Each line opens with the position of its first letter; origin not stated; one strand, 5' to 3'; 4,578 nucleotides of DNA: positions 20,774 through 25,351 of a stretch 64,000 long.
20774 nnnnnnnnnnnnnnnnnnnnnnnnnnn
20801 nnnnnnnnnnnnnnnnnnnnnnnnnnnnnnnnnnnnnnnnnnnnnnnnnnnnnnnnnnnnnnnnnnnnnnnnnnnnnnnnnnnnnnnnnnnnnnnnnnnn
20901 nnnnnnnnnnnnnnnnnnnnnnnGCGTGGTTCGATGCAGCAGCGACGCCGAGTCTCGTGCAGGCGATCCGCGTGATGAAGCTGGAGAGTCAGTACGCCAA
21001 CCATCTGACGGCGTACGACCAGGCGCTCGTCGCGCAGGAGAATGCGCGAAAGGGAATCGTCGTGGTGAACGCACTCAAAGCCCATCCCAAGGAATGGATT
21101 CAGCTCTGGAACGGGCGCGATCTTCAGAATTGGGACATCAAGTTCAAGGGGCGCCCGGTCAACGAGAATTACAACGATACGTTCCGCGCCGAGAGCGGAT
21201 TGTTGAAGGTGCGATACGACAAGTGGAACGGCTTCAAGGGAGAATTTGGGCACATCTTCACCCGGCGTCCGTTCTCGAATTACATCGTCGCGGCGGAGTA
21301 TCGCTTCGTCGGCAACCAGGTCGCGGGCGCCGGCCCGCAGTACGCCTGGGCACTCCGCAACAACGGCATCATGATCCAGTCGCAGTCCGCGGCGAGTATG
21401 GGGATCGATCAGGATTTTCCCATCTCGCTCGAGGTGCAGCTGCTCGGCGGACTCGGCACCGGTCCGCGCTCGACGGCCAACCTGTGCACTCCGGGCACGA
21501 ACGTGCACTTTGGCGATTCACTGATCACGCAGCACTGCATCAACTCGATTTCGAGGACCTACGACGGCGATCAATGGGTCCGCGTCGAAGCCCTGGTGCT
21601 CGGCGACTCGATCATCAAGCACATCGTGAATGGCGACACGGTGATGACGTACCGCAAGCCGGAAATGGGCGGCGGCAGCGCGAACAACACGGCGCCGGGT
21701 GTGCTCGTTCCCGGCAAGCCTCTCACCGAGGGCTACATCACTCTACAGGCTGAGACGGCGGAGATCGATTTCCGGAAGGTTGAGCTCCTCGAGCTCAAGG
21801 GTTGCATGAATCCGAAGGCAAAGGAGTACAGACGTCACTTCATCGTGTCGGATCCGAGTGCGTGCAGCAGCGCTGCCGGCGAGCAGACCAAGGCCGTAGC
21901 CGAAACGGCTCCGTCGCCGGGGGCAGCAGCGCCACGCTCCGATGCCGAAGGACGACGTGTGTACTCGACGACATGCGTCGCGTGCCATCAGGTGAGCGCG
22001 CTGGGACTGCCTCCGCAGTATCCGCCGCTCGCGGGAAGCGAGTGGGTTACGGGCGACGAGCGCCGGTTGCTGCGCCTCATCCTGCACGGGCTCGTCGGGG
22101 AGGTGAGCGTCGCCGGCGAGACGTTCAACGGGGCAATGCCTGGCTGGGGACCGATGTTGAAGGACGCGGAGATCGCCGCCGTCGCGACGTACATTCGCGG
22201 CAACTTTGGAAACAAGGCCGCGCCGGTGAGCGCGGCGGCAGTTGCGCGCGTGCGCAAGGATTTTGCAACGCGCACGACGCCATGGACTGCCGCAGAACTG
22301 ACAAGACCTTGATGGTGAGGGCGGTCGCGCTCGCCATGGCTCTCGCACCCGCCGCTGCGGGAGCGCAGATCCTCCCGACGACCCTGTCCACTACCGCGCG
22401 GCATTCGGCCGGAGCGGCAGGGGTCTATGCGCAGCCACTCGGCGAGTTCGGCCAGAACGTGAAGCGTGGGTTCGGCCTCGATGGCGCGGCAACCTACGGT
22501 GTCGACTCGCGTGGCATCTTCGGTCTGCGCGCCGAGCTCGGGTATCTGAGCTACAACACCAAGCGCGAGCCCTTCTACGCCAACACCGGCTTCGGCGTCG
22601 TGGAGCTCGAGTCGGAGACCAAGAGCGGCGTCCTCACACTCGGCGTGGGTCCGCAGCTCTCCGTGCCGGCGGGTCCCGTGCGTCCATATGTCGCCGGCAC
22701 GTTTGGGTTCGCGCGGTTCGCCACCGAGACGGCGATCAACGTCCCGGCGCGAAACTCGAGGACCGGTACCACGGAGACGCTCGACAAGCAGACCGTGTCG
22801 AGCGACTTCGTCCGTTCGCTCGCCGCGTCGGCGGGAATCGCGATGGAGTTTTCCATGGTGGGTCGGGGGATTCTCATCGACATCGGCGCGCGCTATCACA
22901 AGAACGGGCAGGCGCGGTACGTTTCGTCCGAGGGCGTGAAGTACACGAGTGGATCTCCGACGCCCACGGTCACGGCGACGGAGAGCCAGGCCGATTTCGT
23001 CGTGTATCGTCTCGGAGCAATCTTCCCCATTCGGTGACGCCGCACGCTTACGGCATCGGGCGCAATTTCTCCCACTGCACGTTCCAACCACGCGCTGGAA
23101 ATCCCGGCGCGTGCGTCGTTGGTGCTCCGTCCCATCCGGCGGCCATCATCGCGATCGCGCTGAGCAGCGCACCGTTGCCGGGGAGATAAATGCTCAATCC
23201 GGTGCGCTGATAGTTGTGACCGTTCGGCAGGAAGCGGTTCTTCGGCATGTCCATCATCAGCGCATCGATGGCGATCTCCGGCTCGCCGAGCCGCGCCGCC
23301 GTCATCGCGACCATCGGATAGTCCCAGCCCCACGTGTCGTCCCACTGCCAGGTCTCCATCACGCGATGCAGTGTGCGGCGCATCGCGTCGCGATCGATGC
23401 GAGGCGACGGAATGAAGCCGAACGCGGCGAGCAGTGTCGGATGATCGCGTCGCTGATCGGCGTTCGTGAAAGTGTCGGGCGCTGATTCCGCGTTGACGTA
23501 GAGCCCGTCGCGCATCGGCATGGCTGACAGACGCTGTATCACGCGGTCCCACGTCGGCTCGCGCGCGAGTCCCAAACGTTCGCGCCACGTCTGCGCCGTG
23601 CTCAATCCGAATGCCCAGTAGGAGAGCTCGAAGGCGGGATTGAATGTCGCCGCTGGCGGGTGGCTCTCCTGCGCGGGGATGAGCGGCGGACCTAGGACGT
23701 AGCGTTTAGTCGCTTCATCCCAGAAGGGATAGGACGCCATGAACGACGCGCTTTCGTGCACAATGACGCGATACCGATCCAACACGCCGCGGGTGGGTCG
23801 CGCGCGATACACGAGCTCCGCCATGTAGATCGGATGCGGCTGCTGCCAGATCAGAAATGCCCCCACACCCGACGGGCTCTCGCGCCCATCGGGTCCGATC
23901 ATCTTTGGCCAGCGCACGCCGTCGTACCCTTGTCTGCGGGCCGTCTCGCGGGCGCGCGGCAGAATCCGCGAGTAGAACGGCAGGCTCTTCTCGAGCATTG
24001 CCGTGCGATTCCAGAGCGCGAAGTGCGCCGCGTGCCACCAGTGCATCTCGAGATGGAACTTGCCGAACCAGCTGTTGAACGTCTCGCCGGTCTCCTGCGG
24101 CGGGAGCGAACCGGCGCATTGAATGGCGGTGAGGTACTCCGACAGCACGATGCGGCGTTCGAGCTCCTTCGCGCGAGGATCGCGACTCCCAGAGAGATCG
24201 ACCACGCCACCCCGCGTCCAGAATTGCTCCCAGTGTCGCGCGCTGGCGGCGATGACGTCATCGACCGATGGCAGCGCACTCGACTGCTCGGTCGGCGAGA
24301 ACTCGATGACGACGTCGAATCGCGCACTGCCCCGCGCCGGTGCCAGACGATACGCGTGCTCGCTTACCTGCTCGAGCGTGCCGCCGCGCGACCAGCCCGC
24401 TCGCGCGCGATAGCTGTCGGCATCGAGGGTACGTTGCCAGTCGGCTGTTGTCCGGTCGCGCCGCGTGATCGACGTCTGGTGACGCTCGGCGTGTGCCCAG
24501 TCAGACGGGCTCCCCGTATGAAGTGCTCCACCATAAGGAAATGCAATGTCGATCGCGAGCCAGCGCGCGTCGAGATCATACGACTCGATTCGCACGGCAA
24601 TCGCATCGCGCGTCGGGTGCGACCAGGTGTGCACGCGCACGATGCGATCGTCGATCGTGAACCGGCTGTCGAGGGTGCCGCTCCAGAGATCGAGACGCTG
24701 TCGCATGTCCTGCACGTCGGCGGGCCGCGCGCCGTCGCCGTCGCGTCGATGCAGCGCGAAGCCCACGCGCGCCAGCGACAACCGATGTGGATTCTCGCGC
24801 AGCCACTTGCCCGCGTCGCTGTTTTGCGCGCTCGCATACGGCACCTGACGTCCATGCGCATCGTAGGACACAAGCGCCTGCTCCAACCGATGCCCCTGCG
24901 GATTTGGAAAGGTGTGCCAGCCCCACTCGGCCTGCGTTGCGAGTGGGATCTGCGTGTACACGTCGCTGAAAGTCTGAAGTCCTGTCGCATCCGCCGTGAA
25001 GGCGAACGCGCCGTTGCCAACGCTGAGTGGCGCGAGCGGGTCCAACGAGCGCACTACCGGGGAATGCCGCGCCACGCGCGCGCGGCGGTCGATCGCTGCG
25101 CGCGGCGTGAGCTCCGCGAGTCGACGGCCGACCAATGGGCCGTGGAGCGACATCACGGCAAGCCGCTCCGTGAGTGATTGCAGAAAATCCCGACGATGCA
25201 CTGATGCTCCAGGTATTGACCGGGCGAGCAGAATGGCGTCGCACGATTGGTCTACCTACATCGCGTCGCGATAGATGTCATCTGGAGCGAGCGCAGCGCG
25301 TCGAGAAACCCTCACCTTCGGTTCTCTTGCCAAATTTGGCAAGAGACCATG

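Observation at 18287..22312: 1341-aa dehydrogenase-HEAT-DUF1080-cytochrome c protein embedded among glycosidases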

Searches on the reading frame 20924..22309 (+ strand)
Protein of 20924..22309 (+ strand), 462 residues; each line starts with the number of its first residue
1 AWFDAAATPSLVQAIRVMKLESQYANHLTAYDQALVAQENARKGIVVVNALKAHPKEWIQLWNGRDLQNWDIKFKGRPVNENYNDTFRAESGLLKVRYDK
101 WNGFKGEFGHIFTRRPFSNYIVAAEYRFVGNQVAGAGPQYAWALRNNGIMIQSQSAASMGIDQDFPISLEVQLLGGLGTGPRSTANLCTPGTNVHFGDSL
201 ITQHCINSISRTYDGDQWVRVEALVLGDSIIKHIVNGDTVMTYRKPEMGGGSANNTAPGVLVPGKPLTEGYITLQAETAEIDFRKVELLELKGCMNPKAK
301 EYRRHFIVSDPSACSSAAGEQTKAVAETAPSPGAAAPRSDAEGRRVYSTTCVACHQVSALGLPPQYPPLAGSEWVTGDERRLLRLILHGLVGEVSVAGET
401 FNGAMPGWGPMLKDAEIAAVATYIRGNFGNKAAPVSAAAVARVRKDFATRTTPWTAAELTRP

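Call 68: predict_structure(alignment_id=A3)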
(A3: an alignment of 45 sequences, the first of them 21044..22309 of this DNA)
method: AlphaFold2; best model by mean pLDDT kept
length: 422 residues; sequences in the alignment: 45
mean_pLDDT: 66.1   pTM: 0.60
mean pLDDT of the five models: 66.1, 64.8, 64.7, 64.6, 64.3
residues with pLDDT >= 90: 98; 70-90: 92; 50-70: 106; < 50: 126
segments of 3 or more residues with pLDDT < 50: 1-6, 143-147, 166-172, 210-212, 282-372, 391-395
pLDDT, mean of each block of 10 residues (from residue 1): 42 80 92 95 96 94 91 94 87 82 73 88 83 54 50 66 52 63 80 63 68 62 77 86 93 94 92 73 41 31 33 37 37 33 42 33 34 52 60 53 67 62 54
secondary structure, 60 per line:
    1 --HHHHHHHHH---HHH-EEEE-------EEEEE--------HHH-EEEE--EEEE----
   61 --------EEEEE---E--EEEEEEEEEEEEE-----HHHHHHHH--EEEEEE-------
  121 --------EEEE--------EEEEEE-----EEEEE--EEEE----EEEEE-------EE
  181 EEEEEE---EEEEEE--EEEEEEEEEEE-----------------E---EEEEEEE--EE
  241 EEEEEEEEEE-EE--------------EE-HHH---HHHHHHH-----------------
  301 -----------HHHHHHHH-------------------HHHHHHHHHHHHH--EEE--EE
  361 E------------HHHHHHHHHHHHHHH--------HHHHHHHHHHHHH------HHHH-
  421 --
elements in order: H3-11 E19-22 E30-34 E47-50 E53-56 E69-73 E80-92 H98-105 E108-113 E129-132 E141-146 E152-156 E159-162 E167-171 E179-186 E190-195 E198-208 E230-236 E239-250 H277-283 H312-319 H339-351 E354-356 E359-361 H374-388 H397-409 H416-419

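Call 73: fold_search(model_id=the predicted structure, library=pdb)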
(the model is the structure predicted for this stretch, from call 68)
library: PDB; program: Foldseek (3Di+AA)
matches with E <= 10: 851; with E <= 0.001: 223
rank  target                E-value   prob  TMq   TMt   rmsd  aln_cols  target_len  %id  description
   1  3u1x_B                3.3e-09  1.00  0.36  0.63   6.8       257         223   14  Crystal structure of a putative glycosyl hydrolase (BDI_1869) from Parabacteroides distasonis ATCC 8503 at 1.70 A reso (released 2011-10-26)
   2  4jqt_A                5.9e-09  1.00  0.36  0.35   5.9       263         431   18  Crystal structure of a putative glycosyl hydrolase (BT3469) from Bacteroides thetaiotaomicron VPI-5482 at 2.49 A resol (released 2013-04-17)
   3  3u1x_A                7.1e-09  1.00  0.33  0.61   7.8       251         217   13  Crystal structure of a putative glycosyl hydrolase (BDI_1869) from Parabacteroides distasonis ATCC 8503 at 1.70 A reso (released 2011-10-26)
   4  3s5q                  1.4e-08  1.00  0.32  0.58   7.5       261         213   15  Crystal structure of a putative glycosyl hydrolase (BDI_2473) from Parabacteroides distasonis ATCC 8503 at 1.85 A resolu (released 2011-06-15)
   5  3hbk                  2.5e-08  1.00  0.34  0.57   7.3       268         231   18  Crystal structure of putative glycosyl hydrolase, was Domain of Unknown Function (DUF1080) (YP_001302580.1) from Parabac (released 2009-05-26)
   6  8rr2_A                4.5e-08  1.00  0.33  0.53   7.0       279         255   14  3-keto-glycoside eliminase/hydratase in komplex with alpha-3-keto-glucose (released 2024-08-07)
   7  3imm_A                4.7e-08  1.00  0.30  0.58   7.2       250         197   18  Crystal structure of Putative glycosyl hydrolase (YP_001301887.1) from Parabacteroides distasonis ATCC 8503 at 2.00 A  (released 2009-08-18)
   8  9fbe_A                6.7e-08  1.00  0.35  0.55   6.7       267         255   15  3-keto-glycoside eliminase/hydratase in komplex with 2-hydroxy-3-keto-glucal (released 2025-10-29)
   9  3nmb                  9.1e-08  1.00  0.34  0.54   7.4       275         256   14  Crystal structure of a putative sugar hydrolase (BACOVA_03189) from Bacteroides ovatus at 2.40 A resolution (released 2010-08-18)
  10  4hxc                  1.0e-07  1.00  0.34  0.53   7.8       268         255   14  Crystal structure of a putative glycosyl hydrolase (BACUNI_00951) from Bacteroides uniformis ATCC 8492 at 2.15 A resolut (released 2012-11-28)
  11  9fbe_B                1.3e-07  1.00  0.35  0.54   7.0       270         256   14  3-keto-glycoside eliminase/hydratase in komplex with 2-hydroxy-3-keto-glucal (released 2025-10-29)
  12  8tda_A                1.4e-07  1.00  0.34  0.53   7.4       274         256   14  Structure of Bacteroides thetaiotaomicron 3-Keto-2-hydroxy-glucal-hydratase BT2 (released 2024-06-12)
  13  8v31_A                1.5e-07  1.00  0.33  0.54   6.7       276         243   14  Structure of Alistipes sp. 3-Keto-2-hydroxy-glucal-hydratase AL2 (released 2024-06-19)
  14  3osd                  2.1e-07  1.00  0.34  0.52   7.3       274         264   14  Crystal structure of a putative glycosyl hydrolase (BT2157) from BACTEROIDES THETAIOTAOMICRON VPI-5482 at 1.80 A resolut (released 2010-10-13)
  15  8v31_C                1.4e-06  1.00  0.35  0.55   6.4       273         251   13  Structure of Alistipes sp. 3-Keto-2-hydroxy-glucal-hydratase AL2 (released 2024-06-19)
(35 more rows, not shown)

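Call 112: search_protein_representatives(protein=window:20924-22309:+)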
Query: 462 residues. Proteins with E-value up to 0.001 (for the whole library): 8813; up to 1e-10: 4324; up to 1e-30: 315. The best 150 are listed.
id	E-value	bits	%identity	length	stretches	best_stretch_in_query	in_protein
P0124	1.3e-125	436.5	63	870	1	1-315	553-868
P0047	1.7e-116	406.4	63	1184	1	10-315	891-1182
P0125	3.1e-92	326.4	58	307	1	52-314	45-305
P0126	2.9e-91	323.2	57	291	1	53-314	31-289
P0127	4.3e-84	299.6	63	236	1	90-300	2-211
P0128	1.6e-81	291.1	53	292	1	55-315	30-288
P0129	1.0e-78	281.9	55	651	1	56-293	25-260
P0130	6.3e-77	276.0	51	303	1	54-314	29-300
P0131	9.6e-77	275.4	51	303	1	48-314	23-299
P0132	7.7e-74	265.8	51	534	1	54-295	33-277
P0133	2.3e-72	260.9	48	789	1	54-320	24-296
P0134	3.1e-72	260.5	48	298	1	56-314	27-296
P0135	1.0e-70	255.6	54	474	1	56-291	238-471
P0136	2.1e-67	244.6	47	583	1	56-314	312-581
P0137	2.2e-67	244.6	50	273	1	52-294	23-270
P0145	2.9e-65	237.5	46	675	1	55-314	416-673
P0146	3.0e-65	237.5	45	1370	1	48-292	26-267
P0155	1.0e-61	225.9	37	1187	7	323-448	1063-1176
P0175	9.3e-58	212.8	52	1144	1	55-289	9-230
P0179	5.8e-57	210.2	48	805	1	57-292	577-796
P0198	1.9e-52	195.3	47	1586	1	52-291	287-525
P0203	8.6e-52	193.1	47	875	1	56-292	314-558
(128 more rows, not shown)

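Call 114: search_protein_families(library=pfam, proteins=[P0146, P0198, P0133, P0145, P0155, P0175, P0179, P0203, P0129, P0136], max_evalue=0.0001)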
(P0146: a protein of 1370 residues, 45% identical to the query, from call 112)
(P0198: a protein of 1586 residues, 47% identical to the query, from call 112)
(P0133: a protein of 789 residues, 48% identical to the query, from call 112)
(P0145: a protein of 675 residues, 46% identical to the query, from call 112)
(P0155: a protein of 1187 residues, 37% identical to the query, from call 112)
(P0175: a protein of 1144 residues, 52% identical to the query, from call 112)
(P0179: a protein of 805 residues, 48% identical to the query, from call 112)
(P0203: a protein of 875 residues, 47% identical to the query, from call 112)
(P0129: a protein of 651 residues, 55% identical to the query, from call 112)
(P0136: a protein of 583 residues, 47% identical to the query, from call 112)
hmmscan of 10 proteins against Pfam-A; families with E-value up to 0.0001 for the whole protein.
P0146 (1370 aa): 7 families
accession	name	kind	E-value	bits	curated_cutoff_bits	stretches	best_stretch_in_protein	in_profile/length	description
PF23500.1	DUF7133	-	6.1e-31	108.5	27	1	282-643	9-303/385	Domain of unknown function (DUF7133)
PF06439.18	3keto-disac_hyd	-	4.9e-29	102.2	26.8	1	35-264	1-187/187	3-keto-disaccharide hydrolase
PF13646.12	HEAT_2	-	1.2e-21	77.2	27.7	3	797-883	2-87/88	HEAT repeats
PF07995.17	GSDH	-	9.7e-09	35.4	25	1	450-682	112-323/332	Glucose / Sorbosone dehydrogenase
PF02985.28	HEAT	-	1.6e-07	31.4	23.5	0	796-819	2-25/31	HEAT repeat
PF00034.26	Cytochrom_C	-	6.9e-07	30.9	21.3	0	1231-1361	3-89/90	Cytochrome c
PF13513.12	HEAT_EZ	-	2.6e-05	25.1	27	0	793-819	27-53/55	HEAT-like repeat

P0198 (1586 aa): 4 families
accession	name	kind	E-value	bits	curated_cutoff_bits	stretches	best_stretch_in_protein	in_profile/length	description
PF13385.13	Laminin_G_3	-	3.8e-33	115.2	27.6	2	1416-1574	3-151/151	Concanavalin A-like lectin/glucanases superfamily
PF06439.18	3keto-disac_hyd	-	3.7e-29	102.5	26.8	1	292-523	1-187/187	3-keto-disaccharide hydrolase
PF07995.17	GSDH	-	5.9e-27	95.3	25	1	553-832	1-229/332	Glucose / Sorbosone dehydrogenase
PF10633.15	NPCBM_assoc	-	8.7e-07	29.5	24.4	1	1020-1097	2-77/78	NPCBM-associated, NEW3 domain of alpha-galactosidase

P0133 (789 aa): 4 families
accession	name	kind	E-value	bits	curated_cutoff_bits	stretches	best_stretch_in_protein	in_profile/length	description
PF00135.34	COesterase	-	5.2e-112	375.9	27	1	302-783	5-515/515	Carboxylesterase family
PF06439.18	3keto-disac_hyd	-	1e-28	101.1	26.8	1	27-264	1-186/187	3-keto-disaccharide hydrolase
PF20434.5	BD-FAE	-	1.8e-12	47.7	26.8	1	394-500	6-101/215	BD-FAE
PF07859.19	Abhydrolase_3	-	6.5e-10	39.6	25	1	467-506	50-89/210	alpha/beta hydrolase fold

P0145 (675 aa): 2 families
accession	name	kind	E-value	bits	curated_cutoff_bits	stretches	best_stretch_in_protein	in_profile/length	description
PF00144.29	Beta-lactamase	-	1.9e-55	188.8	27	1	59-352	4-295/329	Beta-lactamase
PF06439.18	3keto-disac_hyd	-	1.4e-32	113.7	26.8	1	418-647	1-186/187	3-keto-disaccharide hydrolase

P0155 (1187 aa): 9 families
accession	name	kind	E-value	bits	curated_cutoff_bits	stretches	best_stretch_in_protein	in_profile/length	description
PF13442.11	Cytochrome_CBB3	-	5.6e-114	373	27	7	907-977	5-68/68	Cytochrome C oxidase, cbb3-type, subunit III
PF00034.26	Cytochrom_C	-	3.8e-79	262.5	21.3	7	387-460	4-90/90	Cytochrome c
PF14495.11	Cytochrom_C550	-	2.7e-12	47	27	0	367-427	5-69/136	Cytochrome c-550 domain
PF03150.19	CCP_MauG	-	7.2e-12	46.6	25.6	0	746-821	21-97/149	Di-haem cytochrome c peroxidase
PF14522.11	Cytochrome_C7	-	1.9e-08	34.4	24.8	0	380-403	29-52/67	Cytochrome c7 and related cytochrome c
PF09699.15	Paired_CXXCH_1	-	1.7e-07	31.3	20.6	0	541-552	8-19/41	Doubled CXXCH motif (Paired_CXXCH_1)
PF02167.20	Cytochrom_C1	-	5.6e-07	29.9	22.8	0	243-267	9-33/219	Cytochrome C1 family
PF14537.11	Cytochrom_c3_2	-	1.2e-05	26.1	25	0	910-923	23-36/79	Cytochrome c3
PF23392.1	DUF7101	-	2.7e-05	24.5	27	0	736-755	23-42/96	Domain of unknown function (DUF7101)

P0175 (1144 aa): 4 families
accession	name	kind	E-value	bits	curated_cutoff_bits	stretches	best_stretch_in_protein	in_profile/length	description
PF06439.18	3keto-disac_hyd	-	5.7e-31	108.5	26.8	1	11-230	1-187/187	3-keto-disaccharide hydrolase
PF07995.17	GSDH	-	8.8e-29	101.3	25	1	262-533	1-222/332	Glucose / Sorbosone dehydrogenase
PF13385.13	Laminin_G_3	-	4.3e-11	43.6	27.6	1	896-1054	3-150/151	Concanavalin A-like lectin/glucanases superfamily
PF00404.24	Dockerin_1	-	1e-06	29.3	22.9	1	1089-1134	1-48/57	Dockerin type I domain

P0179 (805 aa): 3 families
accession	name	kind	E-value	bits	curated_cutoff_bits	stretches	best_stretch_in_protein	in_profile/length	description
PF00884.28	Sulfatase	-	7e-50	170.5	25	1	57-442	1-300/301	Sulfatase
PF06439.18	3keto-disac_hyd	-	1.5e-33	116.9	26.8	1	577-792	1-186/187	3-keto-disaccharide hydrolase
PF16347.10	SGSH_C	-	7.8e-12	46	29.3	1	398-517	8-134/154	N-sulphoglucosamine sulphohydrolase, C-terminal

P0203 (875 aa): 7 families
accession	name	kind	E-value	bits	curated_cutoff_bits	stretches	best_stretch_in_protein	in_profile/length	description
PF06439.18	3keto-disac_hyd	-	2.1e-68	230.5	26.8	2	693-870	2-186/187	3-keto-disaccharide hydrolase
PF20434.5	BD-FAE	-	9.3e-67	225.1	26.8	1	59-268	1-213/215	BD-FAE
PF07859.19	Abhydrolase_3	-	4e-22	79.5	25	1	75-290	1-209/210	alpha/beta hydrolase fold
PF00326.27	Peptidase_S9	-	3.5e-18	66.3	22.6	1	225-308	122-211/213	Prolyl oligopeptidase family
PF00135.34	COesterase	-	6.3e-11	42.4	27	1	59-169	88-209/515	Carboxylesterase family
PF01738.24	DLH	-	2.6e-06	27.6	21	1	233-295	132-194/217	Dienelactone hydrolase family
PF12146.15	Hydrolase_4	-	1.5e-05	24.9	27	0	215-293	168-238/239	Serine aminopeptidase, S33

P0129 (651 aa): 3 families
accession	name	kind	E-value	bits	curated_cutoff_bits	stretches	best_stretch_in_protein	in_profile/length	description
PF06439.18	3keto-disac_hyd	-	1.3e-35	123.6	26.8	1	26-255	1-186/187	3-keto-disaccharide hydrolase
PF01979.26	Amidohydro_1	-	2.5e-32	112.9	25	1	321-645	1-345/345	Amidohydrolase family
PF07969.17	Amidohydro_3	-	2.8e-17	63.8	29.7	1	441-645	253-471/472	Amidohydrolase family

P0136 (583 aa): 6 families
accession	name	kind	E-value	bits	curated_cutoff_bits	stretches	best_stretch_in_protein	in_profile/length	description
PF06439.18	3keto-disac_hyd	-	4.3e-27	95.8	26.8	1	313-555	1-186/187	3-keto-disaccharide hydrolase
PF20434.5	BD-FAE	-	1e-23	84.5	26.8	1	60-262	1-215/215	BD-FAE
PF00326.27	Peptidase_S9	-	1.3e-13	51.3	22.6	1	233-304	142-209/213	Prolyl oligopeptidase family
PF07859.19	Abhydrolase_3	-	9.9e-12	45.5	25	1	80-281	6-208/210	alpha/beta hydrolase fold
PF01738.24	DLH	-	1.1e-07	32.1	21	0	238-281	145-188/217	Dienelactone hydrolase family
PF02230.22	Abhydrolase_2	-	5.7e-05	23.5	23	0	238-279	158-199/217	Phospholipase/Carboxylesterase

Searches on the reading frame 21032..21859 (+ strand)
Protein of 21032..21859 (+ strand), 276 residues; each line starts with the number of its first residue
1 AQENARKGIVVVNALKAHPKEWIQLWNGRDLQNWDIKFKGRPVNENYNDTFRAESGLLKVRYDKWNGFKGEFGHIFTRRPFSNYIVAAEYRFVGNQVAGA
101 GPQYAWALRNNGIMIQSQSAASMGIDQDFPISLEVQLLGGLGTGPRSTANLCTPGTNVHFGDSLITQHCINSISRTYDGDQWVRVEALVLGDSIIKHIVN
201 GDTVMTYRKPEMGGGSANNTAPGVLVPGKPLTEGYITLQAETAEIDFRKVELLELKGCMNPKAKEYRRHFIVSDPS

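Call 25: search_solved_structures(query=window:21032-21859:+, max_evalue=10, show_alignments=3)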
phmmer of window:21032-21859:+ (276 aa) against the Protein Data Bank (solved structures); distinct sequences matched with E-value up to 10: 0.

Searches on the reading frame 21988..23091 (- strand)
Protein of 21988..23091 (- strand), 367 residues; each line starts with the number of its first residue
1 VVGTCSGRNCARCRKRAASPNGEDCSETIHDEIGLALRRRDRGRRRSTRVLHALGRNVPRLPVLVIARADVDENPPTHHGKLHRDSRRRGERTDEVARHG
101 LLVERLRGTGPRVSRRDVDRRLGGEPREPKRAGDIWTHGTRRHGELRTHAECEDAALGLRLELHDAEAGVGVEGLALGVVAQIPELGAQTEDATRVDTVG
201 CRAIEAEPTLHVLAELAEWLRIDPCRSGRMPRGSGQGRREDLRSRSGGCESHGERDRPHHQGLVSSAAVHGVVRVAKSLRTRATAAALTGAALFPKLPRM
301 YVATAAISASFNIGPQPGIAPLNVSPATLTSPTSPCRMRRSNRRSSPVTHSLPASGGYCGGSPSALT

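Call 7: search_protein_families(library=pfam, proteins=[window:21988-23091:-], max_evalue=0.001)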
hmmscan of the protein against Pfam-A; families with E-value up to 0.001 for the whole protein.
window:21988-23091:- (367 aa): 0 families

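Call 54: search_solved_structures(query=window:21988-23091:-, max_evalue=0.01)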
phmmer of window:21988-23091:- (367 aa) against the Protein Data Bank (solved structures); distinct sequences matched with E-value up to 0.01: 0.

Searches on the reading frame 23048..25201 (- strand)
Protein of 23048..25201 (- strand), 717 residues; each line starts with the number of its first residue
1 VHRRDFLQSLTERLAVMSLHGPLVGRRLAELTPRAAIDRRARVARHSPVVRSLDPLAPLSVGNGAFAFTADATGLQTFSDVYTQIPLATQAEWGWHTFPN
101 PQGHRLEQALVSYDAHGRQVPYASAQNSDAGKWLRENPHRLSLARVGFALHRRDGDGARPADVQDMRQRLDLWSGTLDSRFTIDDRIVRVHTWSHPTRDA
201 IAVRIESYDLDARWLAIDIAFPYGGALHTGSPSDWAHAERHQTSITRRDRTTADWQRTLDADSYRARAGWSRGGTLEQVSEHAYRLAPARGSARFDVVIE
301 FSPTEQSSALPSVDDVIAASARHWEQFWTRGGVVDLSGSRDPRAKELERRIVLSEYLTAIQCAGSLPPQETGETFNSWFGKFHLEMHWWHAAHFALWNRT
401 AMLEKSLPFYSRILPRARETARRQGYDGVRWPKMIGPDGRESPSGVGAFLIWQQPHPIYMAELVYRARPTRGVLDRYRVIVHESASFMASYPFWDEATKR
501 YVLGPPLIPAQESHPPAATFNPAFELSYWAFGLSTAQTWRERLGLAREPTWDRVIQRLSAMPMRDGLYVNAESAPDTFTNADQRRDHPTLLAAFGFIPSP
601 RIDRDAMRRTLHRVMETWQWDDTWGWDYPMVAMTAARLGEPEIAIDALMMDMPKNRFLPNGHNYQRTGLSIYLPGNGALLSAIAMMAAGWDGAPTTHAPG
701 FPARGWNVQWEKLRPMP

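Call 7: search_protein_families(library=pfam, proteins=[window:23048-25201:-], max_evalue=0.001)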
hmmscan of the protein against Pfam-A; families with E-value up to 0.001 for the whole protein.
window:23048-25201:- (717 aa): 0 families

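Call 53: search_solved_structures(query=window:23048-25201:-, max_evalue=0.01)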
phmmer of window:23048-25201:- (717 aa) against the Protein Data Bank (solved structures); distinct sequences matched with E-value up to 0.01: 0.
